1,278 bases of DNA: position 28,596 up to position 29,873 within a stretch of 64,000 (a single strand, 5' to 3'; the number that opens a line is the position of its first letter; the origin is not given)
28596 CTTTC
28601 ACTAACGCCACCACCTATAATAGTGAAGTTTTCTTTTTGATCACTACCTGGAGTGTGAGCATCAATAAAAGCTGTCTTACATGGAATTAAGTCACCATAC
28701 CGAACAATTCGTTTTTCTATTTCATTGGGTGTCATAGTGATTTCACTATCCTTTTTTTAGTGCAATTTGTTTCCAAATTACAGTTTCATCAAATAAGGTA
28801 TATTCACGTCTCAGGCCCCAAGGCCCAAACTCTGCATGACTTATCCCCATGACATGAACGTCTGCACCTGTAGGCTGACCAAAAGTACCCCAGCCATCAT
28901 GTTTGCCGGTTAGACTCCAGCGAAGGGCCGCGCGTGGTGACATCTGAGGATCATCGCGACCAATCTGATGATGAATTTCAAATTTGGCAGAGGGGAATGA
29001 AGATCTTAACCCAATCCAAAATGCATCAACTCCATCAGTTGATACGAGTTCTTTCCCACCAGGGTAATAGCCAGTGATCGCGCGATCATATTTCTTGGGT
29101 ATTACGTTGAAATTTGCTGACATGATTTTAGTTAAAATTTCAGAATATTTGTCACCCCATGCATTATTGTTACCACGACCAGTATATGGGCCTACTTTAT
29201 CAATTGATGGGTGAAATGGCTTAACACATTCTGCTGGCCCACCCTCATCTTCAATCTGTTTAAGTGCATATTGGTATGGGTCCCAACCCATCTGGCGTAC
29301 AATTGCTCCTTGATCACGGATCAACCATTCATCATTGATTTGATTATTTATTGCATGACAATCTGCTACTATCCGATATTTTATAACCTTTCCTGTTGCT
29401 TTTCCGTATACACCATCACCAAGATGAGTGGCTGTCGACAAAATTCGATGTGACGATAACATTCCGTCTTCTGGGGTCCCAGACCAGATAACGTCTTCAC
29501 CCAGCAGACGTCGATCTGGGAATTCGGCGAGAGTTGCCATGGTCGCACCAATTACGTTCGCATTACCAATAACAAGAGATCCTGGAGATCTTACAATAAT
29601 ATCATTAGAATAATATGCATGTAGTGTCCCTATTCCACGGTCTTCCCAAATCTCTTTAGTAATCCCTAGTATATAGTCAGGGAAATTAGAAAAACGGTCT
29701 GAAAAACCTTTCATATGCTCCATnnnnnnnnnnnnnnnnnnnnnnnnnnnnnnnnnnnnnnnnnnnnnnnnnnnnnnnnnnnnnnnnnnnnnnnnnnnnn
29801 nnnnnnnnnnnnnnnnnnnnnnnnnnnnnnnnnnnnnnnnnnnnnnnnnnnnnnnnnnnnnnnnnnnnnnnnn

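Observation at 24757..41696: Seventeen-kb catabolic locus of unknown substrate, unusually rich in SnoaL/NTF2-fold enzymes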

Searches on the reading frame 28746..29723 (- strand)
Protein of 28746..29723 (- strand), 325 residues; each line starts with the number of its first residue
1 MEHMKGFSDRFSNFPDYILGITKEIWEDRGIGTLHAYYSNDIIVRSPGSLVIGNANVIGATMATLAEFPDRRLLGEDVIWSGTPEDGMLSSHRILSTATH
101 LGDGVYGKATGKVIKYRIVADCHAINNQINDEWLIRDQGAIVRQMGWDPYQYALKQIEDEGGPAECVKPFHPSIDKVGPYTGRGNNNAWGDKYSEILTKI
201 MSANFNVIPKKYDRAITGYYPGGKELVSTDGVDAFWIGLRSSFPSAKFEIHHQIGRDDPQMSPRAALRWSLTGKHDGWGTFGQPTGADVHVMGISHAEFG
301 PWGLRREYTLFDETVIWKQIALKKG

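Call 3: search_protein_families(library=pfam, proteins=[window:28746-29723:-], max_evalue=0.01)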
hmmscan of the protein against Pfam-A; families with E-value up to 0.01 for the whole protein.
window:28746-29723:- (325 aa): 2 families
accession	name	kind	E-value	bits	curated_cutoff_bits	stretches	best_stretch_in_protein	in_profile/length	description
PF07366.18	SnoaL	-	2.6e-13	50.3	28.4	2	21-144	6-125/126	SnoaL-like polyketide cyclase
PF12680.13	SnoaL_2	-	2e-08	35.2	27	1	214-299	22-94/102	SnoaL-like domain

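Call 5: search_protein_families(library=ncbifam, proteins=[window:28746-29723:-], max_evalue=0.001)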
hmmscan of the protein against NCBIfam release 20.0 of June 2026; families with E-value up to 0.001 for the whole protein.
window:28746-29723:- (325 aa): 0 families

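Call 10: find_homologous_proteins(query=window:28746-29723:-, max_evalue=0.00001)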
Query window:28746-29723:- (325 aa): 7546 proteins with E <= 0.00001 among 8000 candidates; the best 120 are listed.
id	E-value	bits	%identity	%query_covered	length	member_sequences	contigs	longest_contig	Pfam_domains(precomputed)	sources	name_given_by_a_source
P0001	1.7e-212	723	94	99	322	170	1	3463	PF07366.19,PF12680.14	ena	-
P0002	1.9e-203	693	89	99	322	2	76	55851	PF07366.19,PF12680.14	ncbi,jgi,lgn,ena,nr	ncbi:MAG: polyketide cyclase [Rhodobacteraceae bacterium]|jgi:hypothetical protein|nr:polyketide cyc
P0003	2.6e-203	693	88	99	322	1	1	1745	PF07366.19,PF12680.14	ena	-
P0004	2.6e-203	693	88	99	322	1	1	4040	PF07366.19,PF12680.14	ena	-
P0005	4.0e-203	692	88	99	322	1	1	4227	PF07366.19,PF12680.14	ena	-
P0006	4.7e-203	692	88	99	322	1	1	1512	PF07366.19,PF12680.14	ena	-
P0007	7.0e-203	691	88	99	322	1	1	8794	PF07366.19,PF12680.14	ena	-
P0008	9.5e-203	691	88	99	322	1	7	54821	PF07366.19,PF12680.14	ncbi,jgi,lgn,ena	jgi:hypothetical protein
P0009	1.0e-202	691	88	99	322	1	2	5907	PF07366.19,PF12680.14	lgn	-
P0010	1.3e-202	690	88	99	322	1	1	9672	PF07366.19,PF12680.14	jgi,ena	-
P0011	1.8e-202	690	88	99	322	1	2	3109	PF07366.19,PF12680.14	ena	-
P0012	5.3e-202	688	88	99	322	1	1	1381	PF07366.19,PF12680.14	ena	-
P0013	5.4e-201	685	88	99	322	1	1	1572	PF07366.19,PF12680.14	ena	-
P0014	1.1e-196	671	86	99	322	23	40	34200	PF07366.19,PF12680.14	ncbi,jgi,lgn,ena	ncbi:MAG: nuclear transport factor 2 family protein [Paracoccaceae bacterium]|jgi:hypothetical prote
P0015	3.5e-196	669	87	99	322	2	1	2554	PF07366.19,PF12680.14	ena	-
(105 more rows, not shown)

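Call 24: search_protein_representatives(protein=window:28746-29723:-)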
Query: 325 residues. Proteins with E-value up to 0.001 (for the whole library): 1121; up to 1e-10: 681; up to 1e-30: 241. The best 150 are listed.
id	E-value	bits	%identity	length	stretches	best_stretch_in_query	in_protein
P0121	2.6e-145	500.2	67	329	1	4-324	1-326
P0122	9.7e-121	419.3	60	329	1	15-324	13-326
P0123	1.9e-112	392.1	66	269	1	62-325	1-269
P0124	1.8e-97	342.9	48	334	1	4-321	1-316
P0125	3.1e-83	296.0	46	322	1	4-325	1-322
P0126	6.2e-83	295.0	49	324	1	4-321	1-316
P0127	6.8e-83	294.9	57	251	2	156-324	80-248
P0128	3.0e-82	292.8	66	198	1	4-187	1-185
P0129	8.0e-80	284.8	54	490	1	15-259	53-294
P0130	2.4e-75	270.1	42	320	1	16-322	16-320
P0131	1.1e-74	267.9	70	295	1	4-174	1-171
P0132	6.2e-71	255.6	42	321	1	16-324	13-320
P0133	2.4e-70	253.6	53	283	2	4-215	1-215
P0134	8.0e-70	251.9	40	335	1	4-321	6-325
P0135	5.9e-69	249.1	64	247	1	4-169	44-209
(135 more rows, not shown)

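Call 29: find_related_loci(query=A2, collection=genome_contigs, flank=10000)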
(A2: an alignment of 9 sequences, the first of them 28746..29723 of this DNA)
Query A2 (325 aa) in genome_contigs; peptide patterns used: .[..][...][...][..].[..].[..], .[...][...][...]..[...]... (x = any residue, [..] = any of these).
599 stretches matched a pattern (row limit reached: there are more); 588 encode a relative of the query (tblastn E <= 1e-3); the best 80 are kept; 80 distinct loci.
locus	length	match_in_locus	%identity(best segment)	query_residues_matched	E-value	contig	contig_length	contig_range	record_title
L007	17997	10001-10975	98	1-325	0e+0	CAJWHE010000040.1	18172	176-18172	MAG TPA_asm: uncultured Rhodobacteraceae bacterium isolate ERR599122_bin.26_MetaBAT_v2.12.1_MAG genome assembly, contig:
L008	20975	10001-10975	87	1-325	0e+0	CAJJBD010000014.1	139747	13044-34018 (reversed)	MAG: uncultured Planktomarina sp. isolate FRAM18_bin043 genome assembly, contig: FRAM17_bin043-14, whole genome shotgun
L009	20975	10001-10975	79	1-325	0e+0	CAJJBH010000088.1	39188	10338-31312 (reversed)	MAG: uncultured Rhodobacteraceae bacterium isolate FRAM18_bin049 genome assembly, contig: FRAM17_bin049-88, whole genome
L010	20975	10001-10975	78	1-325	0e+0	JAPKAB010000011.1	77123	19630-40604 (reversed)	MAG: Ascidiaceihabitans sp. isolate ANT-1 NODE_19_length_77123_cov_33.703898, whole genome shotgun sequence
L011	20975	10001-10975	77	1-325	4e-179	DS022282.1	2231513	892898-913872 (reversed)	alpha proteobacterium HTCC2255 scf_1100007007381 genomic scaffold, whole genome shotgun sequence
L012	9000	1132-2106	77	1-325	3e-179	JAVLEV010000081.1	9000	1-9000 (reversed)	MAG: Planktomarina sp. isolate C2-1 ANT28_SAMPLE241_METAG-scaffold_1929, whole genome shotgun sequence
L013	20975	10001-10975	77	1-325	3e-178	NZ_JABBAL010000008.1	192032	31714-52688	MAG: Planktotalea sp. isolate HE327_NSB060 NODE_56_length_192032_cov_21.562411, whole genome shotgun sequence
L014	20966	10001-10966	75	4-325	2e-173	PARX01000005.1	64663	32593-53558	MAG: Rhodobacteraceae bacterium isolate SAT2 31504, whole genome shotgun sequence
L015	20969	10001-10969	76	3-325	1e-167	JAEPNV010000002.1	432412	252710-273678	MAG: Roseibium sp. isolate HXMU1420-7 NODE_2_length_432412_cov_7.551295, whole genome shotgun sequence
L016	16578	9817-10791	74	1-325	2e-166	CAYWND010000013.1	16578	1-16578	MAG TPA_asm: uncultured Oceanibium sp. isolate SRP135972_co2_102 genome assembly, contig: NODE_3205_length_16578_cov_6.3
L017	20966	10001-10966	73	4-325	4e-166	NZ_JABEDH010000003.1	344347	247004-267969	Sulfitobacter sp. M05 NODE_3, whole genome shotgun sequence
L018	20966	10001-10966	75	4-325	1e-165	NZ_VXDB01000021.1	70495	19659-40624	Roseibium sediminis strain KCTC 52373 NODE_21_length_70495_cov_150.109_ID_2913, whole genome shotgun sequence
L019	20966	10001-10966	73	4-325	3e-165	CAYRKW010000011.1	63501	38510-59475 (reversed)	MAG TPA_asm: uncultured Rhodobacterales bacterium isolate SRP268394_co1_114 genome assembly, contig: NODE_641_length_635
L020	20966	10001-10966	73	4-325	3e-164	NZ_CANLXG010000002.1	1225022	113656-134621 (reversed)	Uncultured Roseobacter sp. isolate 3-296-3Z.fasta NODE_2, whole genome shotgun sequence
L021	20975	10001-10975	72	1-325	5e-164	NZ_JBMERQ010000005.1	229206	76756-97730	Cribrihabitans neustonicus strain JCM 19537 k141_83_length_229206_cov_205.0223, whole genome shotgun sequence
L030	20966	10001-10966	73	4-325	5e-162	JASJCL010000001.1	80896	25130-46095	MAG: Desulfosarcinaceae bacterium isolate MO_167.B19 MO_167.c_39, whole genome shotgun sequence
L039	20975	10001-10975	71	1-325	5e-160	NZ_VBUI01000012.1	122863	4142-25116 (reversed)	Halomonas urmiana strain TBZ3 NODE_12_length_122863_cov_304.626757, whole genome shotgun sequence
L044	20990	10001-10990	71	1-325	4e-159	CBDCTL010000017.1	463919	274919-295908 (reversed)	MAG: Geminicoccaceae bacterium isolate 021f478f-b529-4227-926b-88f2ba8b436f genome assembly, contig: contig_17, whole ge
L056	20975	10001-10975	70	1-325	1e-157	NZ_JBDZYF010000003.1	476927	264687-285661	Ruegeria sp. SCP10 contig00003, whole genome shotgun sequence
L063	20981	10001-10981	69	4-325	1e-156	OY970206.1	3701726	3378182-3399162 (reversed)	MAG: uncultured Alphaproteobacteria bacterium isolate MFD04651.bin.1.17 genome assembly, chromosome: 1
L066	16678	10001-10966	70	4-325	2e-156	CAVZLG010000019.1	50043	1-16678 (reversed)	MAG: uncultured delta proteobacterium isolate MFD03804.bin.2.98 genome assembly, contig: contig_80134, whole genome shot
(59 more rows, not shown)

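Call 54: search_solved_structures(query=A1, max_evalue=0.1)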
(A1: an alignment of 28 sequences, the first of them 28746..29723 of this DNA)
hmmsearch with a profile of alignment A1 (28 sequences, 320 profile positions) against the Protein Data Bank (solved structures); distinct sequences matched with E-value up to 0.1: 10.
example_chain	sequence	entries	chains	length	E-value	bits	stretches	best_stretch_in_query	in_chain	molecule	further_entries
8ysb_A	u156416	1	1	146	3.2e-12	49.6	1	22-151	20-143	Predicted ester cyclase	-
6hnn_A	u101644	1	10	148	1e-09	41.3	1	44-146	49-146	Putative polyketide cyclase IdmH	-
8r20_A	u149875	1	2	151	3.4e-08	36.4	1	22-147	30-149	Hydroxylase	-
2gey_A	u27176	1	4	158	4.4e-08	36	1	23-143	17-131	AclR protein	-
2gex_A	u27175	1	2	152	9.7e-08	34.9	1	23-148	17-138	SnoL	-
8r2b_A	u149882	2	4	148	1.7e-07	34.1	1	23-146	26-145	SnoL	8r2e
8kaa_A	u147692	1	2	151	4.7e-07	32.6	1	22-134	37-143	ester cyclase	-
3f9s_A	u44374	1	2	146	2.1e-06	30.4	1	226-317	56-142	putative polyketide cyclase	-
6hnl_A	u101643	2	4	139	9e-06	28.4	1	44-146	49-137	Putative polyketide cyclase IdmH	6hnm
4lgq_A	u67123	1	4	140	0.00058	22.5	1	195-316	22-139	Putative polyketide cyclase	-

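Call 58: search_protein_families(library=pfam, proteins=[L011:8236-8994:+, L011:13093-13788:+, L020:10973-11605:+, L056:12091-12693:+], max_evalue=0.01)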
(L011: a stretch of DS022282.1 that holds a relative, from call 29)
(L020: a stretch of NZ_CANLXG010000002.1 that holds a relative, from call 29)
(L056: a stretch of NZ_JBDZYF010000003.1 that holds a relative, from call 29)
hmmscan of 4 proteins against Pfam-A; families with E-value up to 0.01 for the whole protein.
L011:8236-8994:+ (252 aa): 4 families
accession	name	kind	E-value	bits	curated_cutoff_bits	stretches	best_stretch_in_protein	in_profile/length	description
PF13561.12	adh_short_C2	-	1.1e-54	186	27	1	20-250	1-236/236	Enoyl-(Acyl carrier protein) reductase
PF00106.31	adh_short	-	1.2e-44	152.6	26.6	1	14-201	1-193/195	short chain dehydrogenase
PF01370.27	Epimerase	-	2.6e-08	34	20.9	1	16-176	1-161/240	NAD dependent epimerase/dehydratase family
PF08659.16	KR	-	8.2e-08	32.8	22.6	1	17-170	4-162/180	KR domain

L011:13093-13788:+ (231 aa): 6 families
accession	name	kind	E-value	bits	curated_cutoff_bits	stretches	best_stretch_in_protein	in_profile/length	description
PF00561.26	Abhydrolase_1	-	1e-11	45.4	25.8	2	144-215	172-243/245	alpha/beta hydrolase fold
PF12697.13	Abhydrolase_6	-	1.5e-08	36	26.3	1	41-218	54-212/217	Alpha/beta hydrolase family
PF12146.15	Hydrolase_4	-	5.3e-06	26.3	27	1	50-215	74-237/239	Serine aminopeptidase, S33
PF00975.26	Thioesterase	-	0.00016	22.4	26.4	1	33-82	43-94/226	Thioesterase domain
PF20408.4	Abhydrolase_11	-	0.00035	20.8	27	0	39-75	62-97/193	Alpha/beta hydrolase domain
PF08386.16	Abhydrolase_4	-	0.0011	19.5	21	1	162-211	27-74/103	TAP-like protein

L020:10973-11605:+ (210 aa): 1 family
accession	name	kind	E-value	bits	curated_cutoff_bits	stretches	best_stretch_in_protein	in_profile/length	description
PF01243.27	PNPOx_N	-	1.9e-09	38.4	28.1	1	44-133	7-81/120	Pyridoxamine 5'-phosphate oxidase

L056:12091-12693:+ (200 aa): 14 families
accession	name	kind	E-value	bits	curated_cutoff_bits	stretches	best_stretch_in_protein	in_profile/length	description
PF13649.12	Methyltransf_25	-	7.3e-21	75.1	27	1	46-136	1-97/97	Methyltransferase domain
PF08241.18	Methyltransf_11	-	2.1e-16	60.7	21.2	1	47-139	1-94/95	Methyltransferase domain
PF13489.12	Methyltransf_23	-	7.3e-16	58.8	27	1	19-142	1-118/164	Methyltransferase domain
PF08242.18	Methyltransf_12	-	5.4e-15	56.3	30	1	47-138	1-98/98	Methyltransferase domain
PF13847.12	Methyltransf_31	-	2.6e-12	47.1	27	1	41-141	2-110/145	Methyltransferase domain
PF02353.26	CMAS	-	7.6e-10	39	27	1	37-141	57-165/273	Mycolic acid cyclopropane synthetase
PF03848.20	TehB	-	1.9e-06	27.9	20.4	1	40-154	29-146/193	Tellurite resistance protein TehB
PF05175.20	MTS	-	3.1e-05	24.1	23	1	42-142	31-140/170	Methyltransferase small domain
PF01739.24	CheR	-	5.7e-05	23.1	27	1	94-145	126-176/195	CheR methyltransferase, SAM binding domain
PF05401.17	NodS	-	0.00012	22.4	24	1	17-140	24-144/201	Nodulation protein S (NodS)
PF01209.24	Ubie_methyltran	-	0.0002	21.2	20.1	1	11-138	12-149/233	ubiE/COQ5 methyltransferase family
PF05724.17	TPMT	-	0.002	18.3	26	1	6-80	4-74/218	Thiopurine S-methyltransferase (TPMT)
PF01135.25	PCMT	-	0.0022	18.3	20.3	1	11-144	42-175/210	Protein-L-isoaspartate(D-aspartate) O-methyltransferase (PCMT)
PF03291.22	mRNA_G-N7_MeTrfase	-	0.0024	17.5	26.6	0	45-99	64-118/315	mRNA (guanine-N(7))-methyltransferase domain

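Call 59: search_protein_families(library=ncbifam, proteins=[L011:8236-8994:+, L011:13093-13788:+], max_evalue=0.001)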
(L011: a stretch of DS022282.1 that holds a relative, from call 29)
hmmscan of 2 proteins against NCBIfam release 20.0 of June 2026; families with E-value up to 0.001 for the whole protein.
L011:8236-8994:+ (252 aa): 233 families (the best 25 are shown)
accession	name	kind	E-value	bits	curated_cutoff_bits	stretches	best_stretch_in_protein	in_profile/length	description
TIGR01832.1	kduD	equivalog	5.8e-56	189.7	338.85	1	9-251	1-247/248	2-dehydro-3-deoxy-D-gluconate 5-dehydrogenase KduD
NF006070.0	PRK08213.1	subfamily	2.4e-55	187.9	279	1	8-251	7-258/259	gluconate 5-dehydrogenase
NF005390.0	PRK06935.1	equivalog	5e-55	186.6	369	1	8-250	10-256/258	2-dehydro-3-deoxy-D-gluconate 5-dehydrogenase KduD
NF005559.1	PRK07231.1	subfamily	9.6e-55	185.8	215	1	11-250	2-248/249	glucose 1-dehydrogenase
NF004778.0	PRK06124.1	equivalog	3.8e-54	183.8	303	1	7-251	5-254/256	SDR family oxidoreductase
NF005467.0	PRK07060.1-5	equivalog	7.2e-54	182.9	360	1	8-251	4-244/245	SDR family oxidoreductase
NF005309.0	PRK06841.1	subfamily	7.6e-53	179.6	286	1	8-250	10-253/255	GolD/DthD family dehydrogenase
NF004791.0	PRK06138.1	equivalog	2.6e-51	174.4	312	1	10-251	2-251/252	SDR family oxidoreductase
TIGR01830.1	3oxo_ACP_reduc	equivalog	3e-51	174.4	297.75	1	16-248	1-237/239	3-oxoacyl-[acyl-carrier-protein] reductase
NF004774.0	PRK06114.1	equivalog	4.9e-51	173.6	360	1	8-251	11-261/262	SDR family oxidoreductase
NF004818.0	PRK06172.1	equivalog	5.1e-51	173.4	336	1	9-251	3-252/253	SDR family oxidoreductase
NF005711.0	PRK07523.1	subfamily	5.3e-50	170.4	413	1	8-251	5-253/255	SDR family oxidoreductase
NF004198.0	PRK05653.1-3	equivalog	2.2e-49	168.1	296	1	10-249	4-246/248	3-oxoacyl-ACP reductase FabG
NF009466.0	PRK12826.1-2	subfamily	4.4e-48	163.9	222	1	14-249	4-244/248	3-oxoacyl-ACP reductase FabG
NF006693.0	PRK09242.1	equivalog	1.2e-47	162.2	328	1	9-250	6-254/258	SDR family oxidoreductase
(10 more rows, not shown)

L011:13093-13788:+ (231 aa): 21 families
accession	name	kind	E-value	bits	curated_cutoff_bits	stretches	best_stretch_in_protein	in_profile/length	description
NF051488.1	bifunc_PcaDC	exception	2.3e-26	92.8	390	1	3-229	14-251/375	bifunctional 3-oxoadipate enol-lactonase/4-carboxymuconolactone decarboxylase PcaDC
TIGR02427.1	protocat_pcaD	equivalog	1.2e-22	80.5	255.85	1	6-228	18-250/251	3-oxoadipate enol-lactonase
NF051487.1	bifunc_PcaCD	exception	1e-16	61.1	430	1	50-229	236-412/413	bifunctional 4-carboxymuconolactone decarboxylase/3-oxoadipate enol-lactonase PcaCD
TIGR01738.1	bioH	equivalog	5.9e-14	52.3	206.95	1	4-224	7-241/245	pimeloyl-ACP methyl ester esterase BioH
NF011457.0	PRK14875.1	equivalog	6.5e-11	41.8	307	2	159-228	303-369/372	acetoin dehydrogenase dihydrolipoyllysine-residue acetyltransferase subunit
NF050089.1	i_nPHAscl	equivalog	9.6e-11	41.3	300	1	55-126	85-157/288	intracellular short-chain-length polyhydroxyalkanoate depolymerase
TIGR03695.1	menH_SHCHC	equivalog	4.6e-09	36.1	208.55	1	39-89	55-106/252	2-succinyl-6-hydroxy-2,4-cyclohexadiene-1-carboxylate synthase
TIGR01250.1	pro_imino_pep_2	subfamily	9.4e-09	35.2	167.65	1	147-228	209-287/288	proline iminopeptidase-family hydrolase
NF007674.0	PRK10349.1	equivalog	4.1e-08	33.2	449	1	40-223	60-248/256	pimeloyl-ACP methyl ester esterase BioH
TIGR03611.1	RutD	equivalog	5.9e-08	32.4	238.5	1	157-230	184-257/258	pyrimidine utilization protein D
NF045945.1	ProImpepLactob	equivalog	1.6e-06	27.9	400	1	157-230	221-292/293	proline iminopeptidase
NF052610.1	macro_16_ester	equivalog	2e-06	27.4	420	0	57-92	97-132/281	alpha/beta fold macrolide esterase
NF052614.1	AB_fold_OlsI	equivalog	1.3e-05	24.8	385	1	53-230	89-257/272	ornithine lipid biosynthesis O-acyltransferase OlsI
NF041759.1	mac_hydro_EstT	equivalog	2.3e-05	23.7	450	0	57-92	96-131/278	macrolide hydrolase EstT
NF007954.0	PRK10673.1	equivalog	3.3e-05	23.3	399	1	57-91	84-118/255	esterase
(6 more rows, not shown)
